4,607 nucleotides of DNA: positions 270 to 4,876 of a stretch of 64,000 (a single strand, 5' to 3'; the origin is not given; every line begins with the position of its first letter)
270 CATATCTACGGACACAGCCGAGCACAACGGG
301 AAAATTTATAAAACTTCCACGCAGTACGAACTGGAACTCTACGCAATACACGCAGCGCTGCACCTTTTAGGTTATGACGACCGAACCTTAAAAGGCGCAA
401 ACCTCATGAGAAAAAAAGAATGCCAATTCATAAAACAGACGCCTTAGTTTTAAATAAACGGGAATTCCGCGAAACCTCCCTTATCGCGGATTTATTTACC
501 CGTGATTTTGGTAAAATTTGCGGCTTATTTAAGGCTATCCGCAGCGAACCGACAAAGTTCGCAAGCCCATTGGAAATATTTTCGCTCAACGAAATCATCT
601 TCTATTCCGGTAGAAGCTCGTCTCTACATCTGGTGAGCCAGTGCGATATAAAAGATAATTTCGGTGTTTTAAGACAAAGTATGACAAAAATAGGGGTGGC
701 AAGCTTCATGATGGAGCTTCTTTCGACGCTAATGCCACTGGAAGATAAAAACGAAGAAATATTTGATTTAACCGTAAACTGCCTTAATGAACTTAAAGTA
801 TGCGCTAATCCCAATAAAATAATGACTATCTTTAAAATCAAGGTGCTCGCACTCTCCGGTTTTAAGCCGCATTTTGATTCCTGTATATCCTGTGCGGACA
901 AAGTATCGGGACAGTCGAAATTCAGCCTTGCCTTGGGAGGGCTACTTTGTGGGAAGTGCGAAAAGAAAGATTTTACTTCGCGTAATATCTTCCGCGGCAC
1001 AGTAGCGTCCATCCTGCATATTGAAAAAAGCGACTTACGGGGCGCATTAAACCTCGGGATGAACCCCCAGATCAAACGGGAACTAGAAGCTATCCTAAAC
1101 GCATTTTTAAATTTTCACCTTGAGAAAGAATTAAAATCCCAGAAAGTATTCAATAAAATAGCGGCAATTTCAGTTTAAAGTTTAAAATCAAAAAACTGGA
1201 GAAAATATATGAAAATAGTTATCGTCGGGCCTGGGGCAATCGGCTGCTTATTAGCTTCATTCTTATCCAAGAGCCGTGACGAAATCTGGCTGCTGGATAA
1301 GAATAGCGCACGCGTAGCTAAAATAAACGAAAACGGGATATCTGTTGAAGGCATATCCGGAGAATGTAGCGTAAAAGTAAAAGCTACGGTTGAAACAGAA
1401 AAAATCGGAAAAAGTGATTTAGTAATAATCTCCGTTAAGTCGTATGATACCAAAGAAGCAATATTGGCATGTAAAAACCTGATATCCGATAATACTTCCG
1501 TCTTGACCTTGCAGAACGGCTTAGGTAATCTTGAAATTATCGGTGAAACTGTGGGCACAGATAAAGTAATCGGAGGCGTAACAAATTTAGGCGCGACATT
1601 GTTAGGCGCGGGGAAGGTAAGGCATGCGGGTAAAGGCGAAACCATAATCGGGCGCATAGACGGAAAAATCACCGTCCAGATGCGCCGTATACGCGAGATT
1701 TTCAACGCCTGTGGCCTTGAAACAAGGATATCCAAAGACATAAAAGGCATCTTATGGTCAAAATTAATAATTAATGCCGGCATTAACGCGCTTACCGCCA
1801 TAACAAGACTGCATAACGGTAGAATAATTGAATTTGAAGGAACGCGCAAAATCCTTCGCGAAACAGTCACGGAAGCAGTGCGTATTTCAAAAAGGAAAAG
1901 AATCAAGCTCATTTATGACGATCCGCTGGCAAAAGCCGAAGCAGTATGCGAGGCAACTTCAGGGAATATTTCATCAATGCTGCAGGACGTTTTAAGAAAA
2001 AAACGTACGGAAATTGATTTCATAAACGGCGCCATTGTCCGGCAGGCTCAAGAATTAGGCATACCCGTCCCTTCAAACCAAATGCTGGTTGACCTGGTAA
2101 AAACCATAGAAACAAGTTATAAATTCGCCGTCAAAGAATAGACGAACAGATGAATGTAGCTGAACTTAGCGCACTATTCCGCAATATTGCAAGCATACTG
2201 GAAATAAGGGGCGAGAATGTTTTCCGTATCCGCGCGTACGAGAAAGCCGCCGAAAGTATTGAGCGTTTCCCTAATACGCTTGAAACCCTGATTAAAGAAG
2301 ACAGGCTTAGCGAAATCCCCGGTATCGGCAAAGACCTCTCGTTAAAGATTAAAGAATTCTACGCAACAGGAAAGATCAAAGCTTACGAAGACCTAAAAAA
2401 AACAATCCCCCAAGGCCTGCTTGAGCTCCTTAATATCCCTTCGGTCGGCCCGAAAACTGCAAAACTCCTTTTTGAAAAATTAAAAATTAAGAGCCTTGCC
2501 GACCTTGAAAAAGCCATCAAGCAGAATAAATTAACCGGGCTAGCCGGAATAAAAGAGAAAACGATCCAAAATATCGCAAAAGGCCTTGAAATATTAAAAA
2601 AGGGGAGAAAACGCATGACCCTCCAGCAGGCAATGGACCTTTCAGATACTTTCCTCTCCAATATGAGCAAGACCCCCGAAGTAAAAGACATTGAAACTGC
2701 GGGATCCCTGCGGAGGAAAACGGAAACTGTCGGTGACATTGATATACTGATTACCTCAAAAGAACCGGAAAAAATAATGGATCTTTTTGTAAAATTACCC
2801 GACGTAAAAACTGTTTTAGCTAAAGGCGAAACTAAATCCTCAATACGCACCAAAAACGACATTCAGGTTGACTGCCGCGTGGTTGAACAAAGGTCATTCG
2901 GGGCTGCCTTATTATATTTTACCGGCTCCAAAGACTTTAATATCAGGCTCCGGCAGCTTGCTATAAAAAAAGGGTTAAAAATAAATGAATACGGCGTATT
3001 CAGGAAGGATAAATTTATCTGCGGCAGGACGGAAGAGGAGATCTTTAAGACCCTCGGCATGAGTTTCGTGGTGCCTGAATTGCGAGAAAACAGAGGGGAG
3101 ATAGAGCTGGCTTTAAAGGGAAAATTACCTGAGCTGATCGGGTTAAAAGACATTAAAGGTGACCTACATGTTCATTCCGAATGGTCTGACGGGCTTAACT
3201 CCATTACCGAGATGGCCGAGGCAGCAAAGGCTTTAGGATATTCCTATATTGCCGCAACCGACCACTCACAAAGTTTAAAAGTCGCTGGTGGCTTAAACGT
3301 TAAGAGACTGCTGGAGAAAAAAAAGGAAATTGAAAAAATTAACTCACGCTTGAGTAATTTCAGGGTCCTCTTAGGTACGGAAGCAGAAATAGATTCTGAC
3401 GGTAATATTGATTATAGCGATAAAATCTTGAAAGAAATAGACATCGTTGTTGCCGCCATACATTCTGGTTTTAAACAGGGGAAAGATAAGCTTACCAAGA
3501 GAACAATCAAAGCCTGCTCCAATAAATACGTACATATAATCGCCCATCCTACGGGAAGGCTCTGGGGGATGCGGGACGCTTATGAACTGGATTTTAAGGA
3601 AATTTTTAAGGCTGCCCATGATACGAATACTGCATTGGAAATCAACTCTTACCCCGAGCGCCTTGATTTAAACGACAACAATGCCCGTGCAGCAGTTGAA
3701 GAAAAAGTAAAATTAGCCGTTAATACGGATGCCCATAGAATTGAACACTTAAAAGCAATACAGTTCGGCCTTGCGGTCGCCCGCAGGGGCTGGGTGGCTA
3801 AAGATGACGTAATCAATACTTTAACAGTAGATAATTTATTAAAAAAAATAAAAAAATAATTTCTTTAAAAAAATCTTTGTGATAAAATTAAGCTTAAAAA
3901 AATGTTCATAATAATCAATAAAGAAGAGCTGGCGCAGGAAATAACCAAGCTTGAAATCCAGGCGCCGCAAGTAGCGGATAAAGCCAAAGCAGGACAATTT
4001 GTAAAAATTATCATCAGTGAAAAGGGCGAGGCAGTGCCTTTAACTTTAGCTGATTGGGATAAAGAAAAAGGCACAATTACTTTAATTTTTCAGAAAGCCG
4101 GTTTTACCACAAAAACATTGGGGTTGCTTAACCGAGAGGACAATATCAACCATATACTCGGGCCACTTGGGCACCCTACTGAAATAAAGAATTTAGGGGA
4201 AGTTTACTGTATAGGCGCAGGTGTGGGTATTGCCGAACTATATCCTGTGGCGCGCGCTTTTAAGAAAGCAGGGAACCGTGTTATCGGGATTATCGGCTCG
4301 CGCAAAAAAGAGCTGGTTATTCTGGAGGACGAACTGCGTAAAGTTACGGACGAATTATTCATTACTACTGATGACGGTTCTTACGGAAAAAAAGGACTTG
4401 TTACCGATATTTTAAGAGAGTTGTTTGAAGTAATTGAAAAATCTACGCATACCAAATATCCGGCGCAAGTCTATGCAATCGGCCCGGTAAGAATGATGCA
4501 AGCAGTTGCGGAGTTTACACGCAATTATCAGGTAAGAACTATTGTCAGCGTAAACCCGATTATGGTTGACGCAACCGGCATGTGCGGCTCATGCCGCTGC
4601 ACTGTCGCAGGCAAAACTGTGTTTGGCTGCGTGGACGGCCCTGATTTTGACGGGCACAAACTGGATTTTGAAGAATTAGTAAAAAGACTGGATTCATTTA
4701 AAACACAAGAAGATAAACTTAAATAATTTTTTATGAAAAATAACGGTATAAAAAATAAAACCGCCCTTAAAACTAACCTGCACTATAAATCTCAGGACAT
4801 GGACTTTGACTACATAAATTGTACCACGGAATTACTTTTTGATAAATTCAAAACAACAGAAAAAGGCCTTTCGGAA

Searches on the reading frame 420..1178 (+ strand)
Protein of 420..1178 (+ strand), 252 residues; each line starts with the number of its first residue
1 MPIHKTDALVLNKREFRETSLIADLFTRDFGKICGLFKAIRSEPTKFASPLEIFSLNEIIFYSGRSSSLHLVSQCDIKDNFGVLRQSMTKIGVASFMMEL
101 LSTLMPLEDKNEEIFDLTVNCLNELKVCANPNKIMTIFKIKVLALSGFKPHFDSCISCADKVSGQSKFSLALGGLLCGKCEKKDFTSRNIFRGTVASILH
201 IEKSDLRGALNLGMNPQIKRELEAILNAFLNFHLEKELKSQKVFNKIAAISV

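Call 9: search_protein_families(library=pfam, proteins=[window:420-1178:+], max_evalue=0.0001)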
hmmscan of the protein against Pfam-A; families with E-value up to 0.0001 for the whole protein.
window:420-1178:+ (252 aa): 2 families
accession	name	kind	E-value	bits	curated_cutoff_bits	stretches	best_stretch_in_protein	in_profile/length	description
PF02565.21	RecO_C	-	7e-30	104.3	22.1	1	85-241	1-156/157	Recombination protein O C terminal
PF11967.14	RecO_N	-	6e-16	58.7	27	1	1-81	1-80/80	Recombination protein O N terminal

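Call 36: find_encoding_contigs(protein=window:420-1178:+, flank=10000, max_places=2)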
Protein window:420-1178:+ (252 aa): 2 contigs read that carry it; 1 place shown.
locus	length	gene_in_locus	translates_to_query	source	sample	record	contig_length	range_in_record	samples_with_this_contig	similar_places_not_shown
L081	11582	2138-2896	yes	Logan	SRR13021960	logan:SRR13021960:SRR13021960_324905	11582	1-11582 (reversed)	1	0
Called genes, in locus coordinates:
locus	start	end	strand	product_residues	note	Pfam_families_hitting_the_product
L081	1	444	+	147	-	?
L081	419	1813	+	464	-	PF07698:7TM-7TMR_HD, PF01966:HD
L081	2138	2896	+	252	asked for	PF11967:RecO_N, PF02565:RecO_C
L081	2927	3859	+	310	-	PF01210:NAD_Gly3P_dh_N (weak), PF02254:TrkA_N (weak), PF02558:ApbA, PF03721:UDPG_MGDP_dh_N (weak), PF08546:ApbA_C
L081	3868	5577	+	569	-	PF14716:HHH_8, PF12826:HHH_2 (faint), PF14520:HHH_5, PF14792:DNA_pol_B_palm (faint), PF14791:DNA_pol_B_thumb, PF02811:PHP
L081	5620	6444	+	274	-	PF10418:DHODB_Fe-S_bind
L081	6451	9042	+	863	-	PF00690:Cation_ATPase_N, PF00122:E1-E2_ATPase, PF00702:Hydrolase, PF13246:Cation_ATPase, PF00689:Cation_ATPase_C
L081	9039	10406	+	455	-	PF14691:Fer4_20, PF01262:AlaDh_PNT_C (faint), PF03486:HI0933_like (faint), PF07992:Pyr_redox_2, PF12831:FAD_oxidored (weak), PF13450:NAD_binding_8 (weak), PF13738:Pyr_redox_3 (weak), PF00070:Pyr_redox, +1 more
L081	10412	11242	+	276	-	PF02548:Pantoate_transf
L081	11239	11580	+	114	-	?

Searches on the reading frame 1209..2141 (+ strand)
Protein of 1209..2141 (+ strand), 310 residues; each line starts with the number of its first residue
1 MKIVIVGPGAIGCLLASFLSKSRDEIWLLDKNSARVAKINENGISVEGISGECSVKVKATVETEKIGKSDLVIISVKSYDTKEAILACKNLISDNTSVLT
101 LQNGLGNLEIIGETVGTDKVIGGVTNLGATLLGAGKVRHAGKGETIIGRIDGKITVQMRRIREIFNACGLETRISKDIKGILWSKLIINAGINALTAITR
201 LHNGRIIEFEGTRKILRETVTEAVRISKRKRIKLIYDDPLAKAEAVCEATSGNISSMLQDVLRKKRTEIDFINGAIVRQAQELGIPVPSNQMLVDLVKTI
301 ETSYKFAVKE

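Call 9: search_protein_families(library=pfam, proteins=[window:1209-2141:+], max_evalue=0.0001)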
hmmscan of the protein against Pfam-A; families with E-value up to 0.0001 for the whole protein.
window:1209-2141:+ (310 aa): 5 families
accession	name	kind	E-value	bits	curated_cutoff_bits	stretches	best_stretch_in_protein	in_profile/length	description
PF02558.23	ApbA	-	5.9e-42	143.2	22.2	1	3-151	1-149/150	Ketopantoate reductase PanE/ApbA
PF08546.17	ApbA_C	-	1.6e-36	125.9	22.7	1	177-301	1-125/125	Ketopantoate reductase PanE/ApbA C terminal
PF01210.29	NAD_Gly3P_dh_N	-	2.1e-07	31.5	23.1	1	2-107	1-108/158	NAD-dependent glycerol-3-phosphate dehydrogenase N-terminus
PF02254.24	TrkA_N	-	1.1e-06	29.4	23.8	1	3-121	1-114/116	TrkA-N domain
PF03721.20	UDPG_MGDP_dh_N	-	6e-06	26.4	27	1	1-77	1-85/187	UDP-glucose/GDP-mannose dehydrogenase family, NAD binding domain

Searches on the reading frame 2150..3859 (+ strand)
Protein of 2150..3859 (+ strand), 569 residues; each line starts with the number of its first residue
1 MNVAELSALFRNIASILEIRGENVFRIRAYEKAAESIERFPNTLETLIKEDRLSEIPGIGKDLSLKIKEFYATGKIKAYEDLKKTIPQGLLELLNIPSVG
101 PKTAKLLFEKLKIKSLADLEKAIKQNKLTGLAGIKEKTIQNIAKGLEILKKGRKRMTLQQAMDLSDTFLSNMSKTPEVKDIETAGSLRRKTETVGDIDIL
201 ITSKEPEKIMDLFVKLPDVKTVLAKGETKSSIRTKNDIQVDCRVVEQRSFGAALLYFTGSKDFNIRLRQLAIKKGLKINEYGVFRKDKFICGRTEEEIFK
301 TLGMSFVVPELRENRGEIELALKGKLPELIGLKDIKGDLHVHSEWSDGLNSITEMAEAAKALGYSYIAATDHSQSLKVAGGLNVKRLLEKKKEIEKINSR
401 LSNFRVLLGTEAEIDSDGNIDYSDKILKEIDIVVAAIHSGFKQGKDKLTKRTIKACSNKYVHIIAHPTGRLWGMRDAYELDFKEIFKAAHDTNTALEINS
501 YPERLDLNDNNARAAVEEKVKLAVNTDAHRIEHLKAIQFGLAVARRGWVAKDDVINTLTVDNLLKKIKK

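Call 9: search_protein_families(library=pfam, proteins=[window:2150-3859:+], max_evalue=0.0001)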
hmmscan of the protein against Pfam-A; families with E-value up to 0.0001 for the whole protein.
window:2150-3859:+ (569 aa): 8 families
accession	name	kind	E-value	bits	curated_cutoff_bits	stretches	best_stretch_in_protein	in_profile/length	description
PF14791.11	DNA_pol_B_thumb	-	1.4e-23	82.9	25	1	253-313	1-63/63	DNA polymerase beta thumb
PF14716.13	HHH_8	-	1.2e-19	70.9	30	1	4-75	4-72/73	Helix-hairpin-helix domain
PF02811.25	PHP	-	6.3e-13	49.8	26.4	1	338-500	1-163/164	PHP domain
PF14520.12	HHH_5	-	4.8e-12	46.6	27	1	91-146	2-55/57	Helix-hairpin-helix domain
PF12826.13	HHH_2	-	2.4e-06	28.1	27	0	94-142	6-51/64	Helix-hairpin-helix motif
PF14792.12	DNA_pol_B_palm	-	8.1e-06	26.5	25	1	170-208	16-54/113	DNA polymerase beta palm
PF10391.15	DNA_pol_lambd_f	-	2.9e-05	24.2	29.8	0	92-129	2-37/51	Fingers domain of DNA polymerase lambda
PF01876.22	RNase_P_p30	-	4.4e-05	23.5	35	0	339-499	3-144/214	RNase P subunit p30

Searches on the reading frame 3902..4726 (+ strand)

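Call 9: search_protein_families(library=pfam, proteins=[window:3902-4726:+], max_evalue=0.0001)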
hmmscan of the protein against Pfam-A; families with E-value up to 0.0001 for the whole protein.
window:3902-4726:+ (274 aa): 2 families
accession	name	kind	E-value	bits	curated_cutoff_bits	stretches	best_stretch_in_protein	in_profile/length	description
PF10418.14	DHODB_Fe-S_bind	-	1e-10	41.6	23.9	1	218-254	1-40/41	Iron-sulfur cluster binding domain of dihydroorotate dehydrogenase B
PF00175.26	NAD_binding_1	-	2.3e-05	25.5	22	1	104-203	2-108/109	Oxidoreductase NAD-binding domain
